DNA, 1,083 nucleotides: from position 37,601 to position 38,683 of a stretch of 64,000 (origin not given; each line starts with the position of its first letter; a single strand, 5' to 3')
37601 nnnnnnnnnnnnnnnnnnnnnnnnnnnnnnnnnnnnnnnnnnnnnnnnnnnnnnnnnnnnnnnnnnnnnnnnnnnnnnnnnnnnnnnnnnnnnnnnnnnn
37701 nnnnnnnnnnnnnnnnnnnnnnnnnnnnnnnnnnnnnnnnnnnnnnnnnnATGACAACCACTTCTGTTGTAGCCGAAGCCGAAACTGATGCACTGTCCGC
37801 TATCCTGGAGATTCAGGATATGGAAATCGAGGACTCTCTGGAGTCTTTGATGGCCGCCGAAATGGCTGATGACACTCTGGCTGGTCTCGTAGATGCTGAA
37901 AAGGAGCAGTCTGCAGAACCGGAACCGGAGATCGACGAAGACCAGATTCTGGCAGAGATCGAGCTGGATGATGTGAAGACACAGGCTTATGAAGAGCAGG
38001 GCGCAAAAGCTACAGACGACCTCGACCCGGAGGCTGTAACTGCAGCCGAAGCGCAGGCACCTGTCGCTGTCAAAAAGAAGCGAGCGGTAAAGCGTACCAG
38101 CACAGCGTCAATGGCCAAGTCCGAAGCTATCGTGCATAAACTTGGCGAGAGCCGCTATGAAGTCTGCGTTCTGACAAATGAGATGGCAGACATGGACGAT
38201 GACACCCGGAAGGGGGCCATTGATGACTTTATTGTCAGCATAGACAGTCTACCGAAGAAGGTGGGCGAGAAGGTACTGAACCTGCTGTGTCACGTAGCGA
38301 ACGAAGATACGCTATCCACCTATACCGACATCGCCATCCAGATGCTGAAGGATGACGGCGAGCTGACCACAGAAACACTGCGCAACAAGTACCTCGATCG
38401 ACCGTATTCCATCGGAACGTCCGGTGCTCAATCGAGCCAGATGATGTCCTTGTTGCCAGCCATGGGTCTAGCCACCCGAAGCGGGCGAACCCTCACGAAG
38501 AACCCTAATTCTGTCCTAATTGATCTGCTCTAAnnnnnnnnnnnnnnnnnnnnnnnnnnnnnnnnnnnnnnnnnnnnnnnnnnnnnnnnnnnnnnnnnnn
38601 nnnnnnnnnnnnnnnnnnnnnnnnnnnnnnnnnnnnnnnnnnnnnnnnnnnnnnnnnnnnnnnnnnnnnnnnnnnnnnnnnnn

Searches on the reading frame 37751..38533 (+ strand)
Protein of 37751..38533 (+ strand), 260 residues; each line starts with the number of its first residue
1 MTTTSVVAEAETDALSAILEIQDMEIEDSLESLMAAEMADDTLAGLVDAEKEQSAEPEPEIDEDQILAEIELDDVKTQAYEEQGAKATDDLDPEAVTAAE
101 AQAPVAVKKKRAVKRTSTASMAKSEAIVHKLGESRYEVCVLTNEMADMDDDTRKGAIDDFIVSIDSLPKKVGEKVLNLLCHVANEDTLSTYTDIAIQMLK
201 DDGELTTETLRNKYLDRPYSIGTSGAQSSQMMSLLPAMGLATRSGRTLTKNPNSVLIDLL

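Call 86: find_encoding_contigs(protein=window:37751-38533:+, flank=10000, max_places=1)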
Protein window:37751-38533:+ (260 aa): 5 contigs read that carry it; 1 place shown.
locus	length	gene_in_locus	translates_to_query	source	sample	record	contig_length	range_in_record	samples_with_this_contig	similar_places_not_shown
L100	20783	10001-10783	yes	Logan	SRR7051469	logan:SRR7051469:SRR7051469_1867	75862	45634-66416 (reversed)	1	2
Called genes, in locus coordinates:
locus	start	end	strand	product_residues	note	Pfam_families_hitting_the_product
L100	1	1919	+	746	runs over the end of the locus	PF03477:ATP-cone, PF00317:Ribonuc_red_lgN, PF02867:Ribonuc_red_lgC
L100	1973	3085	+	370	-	PF00268:Ribonuc_red_sm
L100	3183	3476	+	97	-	-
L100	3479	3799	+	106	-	-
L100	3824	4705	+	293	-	PF01145:Band_7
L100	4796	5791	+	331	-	PF00303:Thymidylat_synt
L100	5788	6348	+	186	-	PF00186:DHFR_1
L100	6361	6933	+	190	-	PF01503:PRA-PH (weak)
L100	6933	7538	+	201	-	PF00004:AAA (faint), PF13521:AAA_28 (weak)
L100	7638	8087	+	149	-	-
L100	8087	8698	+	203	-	PF00929:RNase_T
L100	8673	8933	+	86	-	-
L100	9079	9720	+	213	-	-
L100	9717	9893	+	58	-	-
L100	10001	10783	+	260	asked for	-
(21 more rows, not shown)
